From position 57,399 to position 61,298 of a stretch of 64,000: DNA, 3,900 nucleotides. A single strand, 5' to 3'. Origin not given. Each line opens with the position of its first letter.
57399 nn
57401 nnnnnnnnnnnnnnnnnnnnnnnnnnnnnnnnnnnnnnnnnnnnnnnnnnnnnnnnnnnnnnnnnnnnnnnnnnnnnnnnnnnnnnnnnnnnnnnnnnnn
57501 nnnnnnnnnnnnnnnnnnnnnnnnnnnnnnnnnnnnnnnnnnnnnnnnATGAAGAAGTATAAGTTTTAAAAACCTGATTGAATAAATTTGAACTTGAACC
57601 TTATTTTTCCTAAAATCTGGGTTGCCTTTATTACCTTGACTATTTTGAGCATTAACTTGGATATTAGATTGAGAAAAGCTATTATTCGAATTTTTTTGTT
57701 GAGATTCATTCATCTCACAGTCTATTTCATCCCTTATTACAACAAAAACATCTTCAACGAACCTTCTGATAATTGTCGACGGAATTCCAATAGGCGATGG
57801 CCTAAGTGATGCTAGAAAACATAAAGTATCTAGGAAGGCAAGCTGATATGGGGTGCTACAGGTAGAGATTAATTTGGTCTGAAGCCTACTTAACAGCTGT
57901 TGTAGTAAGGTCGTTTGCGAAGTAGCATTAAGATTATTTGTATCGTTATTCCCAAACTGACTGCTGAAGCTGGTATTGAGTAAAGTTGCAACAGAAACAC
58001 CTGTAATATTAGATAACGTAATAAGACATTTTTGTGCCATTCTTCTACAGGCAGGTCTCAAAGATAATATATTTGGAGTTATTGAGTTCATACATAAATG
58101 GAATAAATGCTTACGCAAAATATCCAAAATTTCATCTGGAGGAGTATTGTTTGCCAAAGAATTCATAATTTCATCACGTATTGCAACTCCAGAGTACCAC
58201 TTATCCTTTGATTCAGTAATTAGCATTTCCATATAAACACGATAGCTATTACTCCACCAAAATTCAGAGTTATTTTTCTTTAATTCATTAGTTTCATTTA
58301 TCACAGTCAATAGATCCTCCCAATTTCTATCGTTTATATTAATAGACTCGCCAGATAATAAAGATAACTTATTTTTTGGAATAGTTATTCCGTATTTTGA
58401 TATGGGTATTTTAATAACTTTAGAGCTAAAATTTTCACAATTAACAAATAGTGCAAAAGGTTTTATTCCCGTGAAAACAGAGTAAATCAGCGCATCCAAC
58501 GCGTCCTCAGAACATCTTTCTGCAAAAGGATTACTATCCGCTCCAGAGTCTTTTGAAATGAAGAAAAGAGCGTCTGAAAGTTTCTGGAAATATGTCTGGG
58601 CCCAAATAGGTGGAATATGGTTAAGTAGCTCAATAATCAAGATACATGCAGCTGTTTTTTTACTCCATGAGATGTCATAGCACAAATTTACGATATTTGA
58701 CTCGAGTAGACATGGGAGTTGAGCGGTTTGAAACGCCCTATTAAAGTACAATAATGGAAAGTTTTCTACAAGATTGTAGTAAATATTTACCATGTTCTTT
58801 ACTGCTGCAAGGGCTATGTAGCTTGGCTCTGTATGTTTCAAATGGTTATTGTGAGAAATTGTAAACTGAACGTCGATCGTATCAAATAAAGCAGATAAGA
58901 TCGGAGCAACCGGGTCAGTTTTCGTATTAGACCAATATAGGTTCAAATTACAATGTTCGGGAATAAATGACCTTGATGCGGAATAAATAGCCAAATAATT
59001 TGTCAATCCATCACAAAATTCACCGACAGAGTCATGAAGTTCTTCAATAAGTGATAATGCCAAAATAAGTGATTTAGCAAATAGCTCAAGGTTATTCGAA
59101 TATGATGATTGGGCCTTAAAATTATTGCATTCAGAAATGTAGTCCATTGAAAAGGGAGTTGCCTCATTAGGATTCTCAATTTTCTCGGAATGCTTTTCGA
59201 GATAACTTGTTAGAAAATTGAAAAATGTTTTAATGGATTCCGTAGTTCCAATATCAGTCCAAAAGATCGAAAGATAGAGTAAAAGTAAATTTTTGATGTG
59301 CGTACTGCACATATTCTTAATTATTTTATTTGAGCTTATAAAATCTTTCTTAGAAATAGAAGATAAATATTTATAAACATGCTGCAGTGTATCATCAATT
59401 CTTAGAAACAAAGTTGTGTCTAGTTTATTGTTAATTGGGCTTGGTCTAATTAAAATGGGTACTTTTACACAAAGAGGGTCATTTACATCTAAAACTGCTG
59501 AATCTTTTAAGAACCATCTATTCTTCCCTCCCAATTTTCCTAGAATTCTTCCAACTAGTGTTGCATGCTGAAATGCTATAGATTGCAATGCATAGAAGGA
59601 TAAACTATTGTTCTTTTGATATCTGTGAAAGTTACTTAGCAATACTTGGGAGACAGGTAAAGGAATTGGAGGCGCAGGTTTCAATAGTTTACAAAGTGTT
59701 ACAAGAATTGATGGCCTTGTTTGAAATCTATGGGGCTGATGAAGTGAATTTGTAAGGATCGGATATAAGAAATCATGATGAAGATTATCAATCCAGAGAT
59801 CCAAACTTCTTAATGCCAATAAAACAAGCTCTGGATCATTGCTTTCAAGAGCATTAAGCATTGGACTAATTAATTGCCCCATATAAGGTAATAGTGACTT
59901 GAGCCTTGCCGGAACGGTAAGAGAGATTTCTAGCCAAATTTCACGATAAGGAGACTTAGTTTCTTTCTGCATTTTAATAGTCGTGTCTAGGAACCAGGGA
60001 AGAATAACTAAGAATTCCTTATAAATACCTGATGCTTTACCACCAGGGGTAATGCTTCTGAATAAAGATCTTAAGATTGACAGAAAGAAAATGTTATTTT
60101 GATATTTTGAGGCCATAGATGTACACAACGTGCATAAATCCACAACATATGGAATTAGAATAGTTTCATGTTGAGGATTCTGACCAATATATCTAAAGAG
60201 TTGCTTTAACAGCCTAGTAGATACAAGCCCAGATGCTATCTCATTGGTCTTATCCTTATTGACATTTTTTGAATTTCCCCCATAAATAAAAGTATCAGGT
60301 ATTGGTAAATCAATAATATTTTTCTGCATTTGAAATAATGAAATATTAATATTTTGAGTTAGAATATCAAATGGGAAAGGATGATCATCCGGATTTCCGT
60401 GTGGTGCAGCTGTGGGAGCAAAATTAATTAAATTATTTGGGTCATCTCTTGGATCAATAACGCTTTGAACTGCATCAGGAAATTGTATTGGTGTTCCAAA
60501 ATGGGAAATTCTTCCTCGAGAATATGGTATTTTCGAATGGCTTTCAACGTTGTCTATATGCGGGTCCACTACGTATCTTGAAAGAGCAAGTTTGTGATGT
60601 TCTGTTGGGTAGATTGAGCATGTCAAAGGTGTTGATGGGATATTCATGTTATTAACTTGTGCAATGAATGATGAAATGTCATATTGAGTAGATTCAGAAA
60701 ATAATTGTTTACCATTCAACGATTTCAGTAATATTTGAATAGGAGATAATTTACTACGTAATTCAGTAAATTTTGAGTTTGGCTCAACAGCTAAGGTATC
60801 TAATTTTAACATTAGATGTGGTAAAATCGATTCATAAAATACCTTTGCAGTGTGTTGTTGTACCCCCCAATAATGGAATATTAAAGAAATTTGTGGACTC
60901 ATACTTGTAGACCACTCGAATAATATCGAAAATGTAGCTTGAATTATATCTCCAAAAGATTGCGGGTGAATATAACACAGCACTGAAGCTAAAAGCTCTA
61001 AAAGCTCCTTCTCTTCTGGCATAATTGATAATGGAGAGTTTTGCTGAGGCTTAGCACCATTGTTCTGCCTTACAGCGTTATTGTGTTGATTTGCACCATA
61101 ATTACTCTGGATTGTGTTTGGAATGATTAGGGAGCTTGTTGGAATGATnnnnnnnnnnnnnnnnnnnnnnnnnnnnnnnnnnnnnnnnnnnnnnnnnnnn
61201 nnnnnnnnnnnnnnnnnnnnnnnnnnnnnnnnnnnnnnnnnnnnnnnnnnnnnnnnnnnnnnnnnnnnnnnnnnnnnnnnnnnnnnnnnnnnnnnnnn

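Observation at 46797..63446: Hyper-expanded Tra1/TRRAP pseudokinase (~5,540 aa in a single exon) with prion-like Q/N inserts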

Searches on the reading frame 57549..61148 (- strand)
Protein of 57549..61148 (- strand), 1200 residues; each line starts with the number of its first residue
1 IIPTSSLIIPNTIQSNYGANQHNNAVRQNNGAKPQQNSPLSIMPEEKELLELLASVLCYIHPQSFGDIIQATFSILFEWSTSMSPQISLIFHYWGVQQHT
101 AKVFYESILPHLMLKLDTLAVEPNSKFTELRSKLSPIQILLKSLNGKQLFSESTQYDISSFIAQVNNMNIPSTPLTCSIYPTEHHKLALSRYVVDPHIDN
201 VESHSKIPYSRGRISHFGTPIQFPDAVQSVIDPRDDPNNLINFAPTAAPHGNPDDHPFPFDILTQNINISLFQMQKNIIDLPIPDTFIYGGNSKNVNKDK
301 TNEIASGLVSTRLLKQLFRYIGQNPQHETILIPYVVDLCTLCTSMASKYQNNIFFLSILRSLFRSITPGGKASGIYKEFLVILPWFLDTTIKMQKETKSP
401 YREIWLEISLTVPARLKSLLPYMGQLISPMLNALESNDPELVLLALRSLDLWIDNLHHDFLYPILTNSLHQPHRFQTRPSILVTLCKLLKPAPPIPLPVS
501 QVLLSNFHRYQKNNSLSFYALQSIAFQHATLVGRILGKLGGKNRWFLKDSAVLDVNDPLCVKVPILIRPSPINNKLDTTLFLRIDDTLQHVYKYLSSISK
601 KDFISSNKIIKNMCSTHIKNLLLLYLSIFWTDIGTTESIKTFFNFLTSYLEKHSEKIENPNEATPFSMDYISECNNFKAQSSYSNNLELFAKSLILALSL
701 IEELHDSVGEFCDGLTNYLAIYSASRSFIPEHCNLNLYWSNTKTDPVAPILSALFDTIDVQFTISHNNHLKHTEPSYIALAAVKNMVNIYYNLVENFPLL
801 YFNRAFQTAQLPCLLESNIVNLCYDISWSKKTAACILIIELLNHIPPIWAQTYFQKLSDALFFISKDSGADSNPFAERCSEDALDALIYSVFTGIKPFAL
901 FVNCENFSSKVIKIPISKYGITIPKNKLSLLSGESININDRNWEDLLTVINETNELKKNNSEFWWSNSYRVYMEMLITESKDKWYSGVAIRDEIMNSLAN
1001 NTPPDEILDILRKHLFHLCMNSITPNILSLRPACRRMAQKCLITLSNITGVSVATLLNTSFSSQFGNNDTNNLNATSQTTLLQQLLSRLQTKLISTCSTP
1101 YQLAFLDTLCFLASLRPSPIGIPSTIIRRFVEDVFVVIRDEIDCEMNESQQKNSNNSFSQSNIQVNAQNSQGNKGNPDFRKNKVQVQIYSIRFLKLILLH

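Call 33: search_protein_representatives(alignment_id=A1)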
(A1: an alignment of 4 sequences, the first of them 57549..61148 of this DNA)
Query: 4 sequences, 1190 profile positions. Proteins with E-value up to 0.001 (for the whole library): 488; up to 1e-10: 289; up to 1e-30: 12. The best 150 are listed.
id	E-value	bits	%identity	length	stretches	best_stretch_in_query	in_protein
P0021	0.0e+00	2260.3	-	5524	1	1-1190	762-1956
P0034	2.8e-60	220.7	-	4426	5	309-492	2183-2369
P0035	5.0e-53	196.7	-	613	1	308-507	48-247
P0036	2.0e-42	161.5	-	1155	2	308-493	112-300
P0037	1.6e-35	138.7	-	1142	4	305-464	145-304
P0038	5.4e-33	130.4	-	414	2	304-491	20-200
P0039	1.4e-32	128.9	-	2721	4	267-464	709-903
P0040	1.8e-32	128.6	-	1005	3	308-463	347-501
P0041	5.9e-32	126.9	-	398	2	305-464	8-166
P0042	8.1e-32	126.4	-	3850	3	306-463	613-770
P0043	1.5e-31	125.5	-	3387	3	303-464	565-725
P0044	8.0e-31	123.1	-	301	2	303-466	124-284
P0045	1.2e-30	122.5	-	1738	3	314-462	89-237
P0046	1.8e-29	118.7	-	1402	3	307-465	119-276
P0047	2.5e-29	118.2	-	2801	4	305-465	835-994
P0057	2.2e-27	111.7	-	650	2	307-863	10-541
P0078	2.6e-25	104.9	-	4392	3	307-465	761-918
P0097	2.7e-24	101.5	-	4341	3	292-491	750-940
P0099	3.2e-24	101.3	-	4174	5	282-464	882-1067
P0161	3.9e-20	87.7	-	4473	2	397-549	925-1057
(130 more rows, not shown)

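Call 36: list_cluster_members(proteins=[P0034, P0035, P0036, P0037, P0039, P0057, P0161, P0078, P0097, P0099])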
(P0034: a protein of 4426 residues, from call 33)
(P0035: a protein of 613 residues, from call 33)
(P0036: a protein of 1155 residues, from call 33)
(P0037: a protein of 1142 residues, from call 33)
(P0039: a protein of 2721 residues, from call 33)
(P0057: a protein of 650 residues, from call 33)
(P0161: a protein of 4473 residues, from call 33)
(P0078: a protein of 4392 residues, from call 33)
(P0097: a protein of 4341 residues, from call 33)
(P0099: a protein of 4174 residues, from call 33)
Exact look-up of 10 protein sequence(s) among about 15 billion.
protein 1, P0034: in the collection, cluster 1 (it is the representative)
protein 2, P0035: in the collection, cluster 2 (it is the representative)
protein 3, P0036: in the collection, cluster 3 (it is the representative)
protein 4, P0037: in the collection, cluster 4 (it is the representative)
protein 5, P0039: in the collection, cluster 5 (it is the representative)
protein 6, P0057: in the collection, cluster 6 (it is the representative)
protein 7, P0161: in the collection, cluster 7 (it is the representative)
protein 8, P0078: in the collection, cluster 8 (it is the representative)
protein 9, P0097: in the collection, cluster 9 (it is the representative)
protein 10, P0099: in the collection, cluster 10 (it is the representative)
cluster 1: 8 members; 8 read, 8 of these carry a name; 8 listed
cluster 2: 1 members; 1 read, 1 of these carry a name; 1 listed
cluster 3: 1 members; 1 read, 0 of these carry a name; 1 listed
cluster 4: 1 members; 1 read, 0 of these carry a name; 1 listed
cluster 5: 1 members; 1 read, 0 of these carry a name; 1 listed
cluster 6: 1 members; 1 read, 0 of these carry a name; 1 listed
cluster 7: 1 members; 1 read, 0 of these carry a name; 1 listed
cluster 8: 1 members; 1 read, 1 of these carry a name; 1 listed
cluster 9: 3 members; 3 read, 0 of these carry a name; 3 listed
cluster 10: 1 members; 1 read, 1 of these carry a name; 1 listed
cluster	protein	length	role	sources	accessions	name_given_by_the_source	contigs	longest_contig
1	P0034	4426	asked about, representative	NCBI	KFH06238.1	non-specific serine/threonine protein kinase, partial [Toxoplasma gondii VAND]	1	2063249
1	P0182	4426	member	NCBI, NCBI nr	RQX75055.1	non-specific serine/threonine protein kinase [Toxoplasma gondii CAST]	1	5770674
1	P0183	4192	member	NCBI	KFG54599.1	non-specific serine/threonine protein kinase, partial [Toxoplasma gondii FOU]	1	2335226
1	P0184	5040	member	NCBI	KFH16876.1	non-specific serine/threonine protein kinase, partial [Toxoplasma gondii MAS]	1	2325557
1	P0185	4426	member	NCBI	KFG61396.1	non-specific serine/threonine protein kinase, partial [Toxoplasma gondii RUB]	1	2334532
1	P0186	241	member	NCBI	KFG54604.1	non-specific serine/threonine protein kinase, partial [Toxoplasma gondii FOU]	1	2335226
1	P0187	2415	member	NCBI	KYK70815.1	non-specific serine/threonine protein kinase, partial [Toxoplasma gondii TgCatPRC2]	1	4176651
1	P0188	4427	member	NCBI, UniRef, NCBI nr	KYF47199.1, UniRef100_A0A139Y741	non-specific serine/threonine protein kinase [Toxoplasma gondii ARI] | Non-specific serine/threonine protein kinase n=2 Tax=Toxoplasma gondii TaxID=5811 ...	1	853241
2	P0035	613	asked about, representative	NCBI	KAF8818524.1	hypothetical protein IE077_002015, partial [Cardiosporidium cionae]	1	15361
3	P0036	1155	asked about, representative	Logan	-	-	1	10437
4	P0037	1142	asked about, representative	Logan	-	-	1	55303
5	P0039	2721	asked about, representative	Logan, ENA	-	-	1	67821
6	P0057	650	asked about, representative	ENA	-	-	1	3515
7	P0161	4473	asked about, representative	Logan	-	-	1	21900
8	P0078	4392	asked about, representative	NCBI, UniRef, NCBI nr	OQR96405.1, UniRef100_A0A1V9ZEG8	phosphatidylinositol kinase (PIK-L3) [Achlya hypogyna] | Phosphatidylinositol kinase (PIK-L3) n=1 Tax=Achlya hypogyna TaxID=1202772 ...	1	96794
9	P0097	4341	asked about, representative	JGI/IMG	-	-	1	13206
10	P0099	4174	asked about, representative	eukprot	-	g1870.t1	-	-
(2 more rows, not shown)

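Call 38: predict_structure(alignment_id=A1)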
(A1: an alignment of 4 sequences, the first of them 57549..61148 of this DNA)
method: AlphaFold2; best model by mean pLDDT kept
length: 1200 residues; sequences in the alignment: 4
mean_pLDDT: 37.3   pTM: 0.32
mean pLDDT of the five models: 37.3, 34.9, 34.8, 32.8, 29.9
residues with pLDDT >= 90: 0; 70-90: 15; 50-70: 213; < 50: 972
segments of 3 or more residues with pLDDT < 50: 1-333, 349-353, 364-375, 408-425, 439-443, 450-587, 599-607, 609-611, 623-687, 702-714, 728-744, 760-773, 798-801, 868-877, 891-1200
pLDDT, mean of each block of 10 residues (from residue 1): 21 21 23 23 30 31 31 35 32 30 30 27 28 31 29 26 29 23 24 23 24 22 26 29 25 28 24 24 24 26 27 40 40 52 53 49 45 47 59 54 50 41 50 50 50 41 29 28 29 28 29 28 31 30 25 22 24 26 42 53 42 51 45 41 46 38 36 31 45 57 44 50 53 33 50 64 31 53 68 55 51 71 67 67 60 61 54 48 55 39 25 23 25 29 38 34 33 36 31 43 45 45 38 42 44 39 29 30 41 32 33 33 31 30 29 26 24 28 31 28
secondary structure, 60 per line:
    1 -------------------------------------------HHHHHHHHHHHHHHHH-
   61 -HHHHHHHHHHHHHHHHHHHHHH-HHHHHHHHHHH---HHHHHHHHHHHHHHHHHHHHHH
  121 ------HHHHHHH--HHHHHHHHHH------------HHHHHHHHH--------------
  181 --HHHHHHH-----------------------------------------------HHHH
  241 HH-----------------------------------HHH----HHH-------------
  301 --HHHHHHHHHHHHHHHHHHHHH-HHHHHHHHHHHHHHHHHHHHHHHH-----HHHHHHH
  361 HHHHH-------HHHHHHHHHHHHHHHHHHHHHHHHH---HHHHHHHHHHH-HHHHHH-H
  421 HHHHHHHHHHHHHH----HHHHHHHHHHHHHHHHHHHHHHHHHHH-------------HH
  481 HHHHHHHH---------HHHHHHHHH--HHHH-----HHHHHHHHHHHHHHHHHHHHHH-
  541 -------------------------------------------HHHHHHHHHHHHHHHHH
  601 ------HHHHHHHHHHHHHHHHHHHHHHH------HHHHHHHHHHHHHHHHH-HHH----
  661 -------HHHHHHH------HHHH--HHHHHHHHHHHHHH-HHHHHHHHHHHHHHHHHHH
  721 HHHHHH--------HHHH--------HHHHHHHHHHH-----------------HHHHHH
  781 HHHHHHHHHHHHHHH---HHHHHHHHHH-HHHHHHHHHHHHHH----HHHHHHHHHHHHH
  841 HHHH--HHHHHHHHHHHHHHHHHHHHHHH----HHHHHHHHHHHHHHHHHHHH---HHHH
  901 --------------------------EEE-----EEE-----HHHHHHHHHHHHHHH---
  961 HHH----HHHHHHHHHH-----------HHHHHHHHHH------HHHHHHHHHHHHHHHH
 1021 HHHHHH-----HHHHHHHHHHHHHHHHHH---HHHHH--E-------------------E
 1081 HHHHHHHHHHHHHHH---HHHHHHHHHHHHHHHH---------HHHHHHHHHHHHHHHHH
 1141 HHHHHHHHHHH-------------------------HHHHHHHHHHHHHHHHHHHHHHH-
elements in order (helices of 4 or more, strands of 3 or more residues): H44-59 H62-83 H85-95 H99-120 H127-133 H136-145 H158-166 H183-189 H237-242 H303-323 H325-348 H354-365 H373-397 H401-411 H413-418 H420-434 H439-465 H479-488 H498-506 H509-512 H518-539 H584-600 H607-629 H636-652 H668-674 H681-684 H687-700 H702-726 H735-738 H747-757 H775-795 H799-808 H810-823 H828-844 H847-869 H874-893 H897-900 E927-929 E935-937 H943-957 H968-977 H989-998 H1005-1026 H1032-1049 H1053-1057 H1081-1095 H1099-1114 H1124-1151 H1177-1199
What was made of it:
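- Tried and rejected: AlphaFold2 on aa 760-1959 with a four-sequence alignment gave mean pLDDT 37 and pTM 0.32 (call 38).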

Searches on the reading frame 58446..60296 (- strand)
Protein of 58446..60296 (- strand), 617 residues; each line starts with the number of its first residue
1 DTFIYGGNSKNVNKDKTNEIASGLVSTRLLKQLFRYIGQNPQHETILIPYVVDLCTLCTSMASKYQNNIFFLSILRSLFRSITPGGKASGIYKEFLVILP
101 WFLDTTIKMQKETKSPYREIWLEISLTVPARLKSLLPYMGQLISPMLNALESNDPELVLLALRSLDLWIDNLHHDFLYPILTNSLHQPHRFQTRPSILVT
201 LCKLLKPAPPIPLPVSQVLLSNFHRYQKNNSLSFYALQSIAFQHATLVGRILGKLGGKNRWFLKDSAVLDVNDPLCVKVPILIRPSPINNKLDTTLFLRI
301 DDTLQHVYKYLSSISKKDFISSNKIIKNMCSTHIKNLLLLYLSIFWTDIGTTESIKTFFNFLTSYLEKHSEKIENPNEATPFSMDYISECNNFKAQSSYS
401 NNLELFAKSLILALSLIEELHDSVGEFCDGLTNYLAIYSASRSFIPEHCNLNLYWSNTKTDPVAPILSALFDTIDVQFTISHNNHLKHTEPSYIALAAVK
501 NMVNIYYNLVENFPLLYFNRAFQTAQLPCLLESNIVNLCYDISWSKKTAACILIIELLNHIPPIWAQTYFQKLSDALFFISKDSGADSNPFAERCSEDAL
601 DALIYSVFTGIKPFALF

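Call 43: search_solved_structures(query=window:58446-60296:-, max_evalue=0.001)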
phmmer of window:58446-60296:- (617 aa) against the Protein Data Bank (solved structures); distinct sequences matched with E-value up to 0.001: 10.
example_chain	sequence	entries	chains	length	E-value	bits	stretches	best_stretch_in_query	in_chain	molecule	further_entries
9ynu_A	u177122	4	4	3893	1.5e-25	93.2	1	23-182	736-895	Non-specific serine/threonine protein kinase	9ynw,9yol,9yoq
9caf_D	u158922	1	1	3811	1.8e-21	79.7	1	29-180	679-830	Isoform 2 of Transformation/transcription domain-associated protein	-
8xvg_L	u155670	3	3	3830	1.8e-21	79.6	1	29-180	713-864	Isoform 2 of Transformation/transcription domain-associated protein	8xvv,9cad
8h7g_C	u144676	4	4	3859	1.9e-21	79.6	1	29-180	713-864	Transformation/transcription domain-associated protein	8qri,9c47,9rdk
7kts_A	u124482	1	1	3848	1.9e-21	79.6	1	29-180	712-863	Transformation/transcription domain-associated protein,Transformation/transcription domain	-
5oej_B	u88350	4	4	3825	2.2e-21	79.4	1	9-182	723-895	Tra1 subunit within the chromatin modifying complex SAGA | Transcription-associated protein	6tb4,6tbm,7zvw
7ktr_A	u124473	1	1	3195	3.5e-20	75.4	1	29-179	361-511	Transformation/transcription domain-associated protein,Transformation/transcription domain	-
5y81_A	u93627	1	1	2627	6.7e-20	74.5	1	24-182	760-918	Transcription-associated protein 1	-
6ig9_T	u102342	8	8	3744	3.5e-19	72.1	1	24-182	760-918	Transcription-associated protein 1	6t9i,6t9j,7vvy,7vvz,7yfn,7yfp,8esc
5ojs_T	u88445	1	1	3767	3.6e-19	72.1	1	24-182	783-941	Transcription-associated protein 1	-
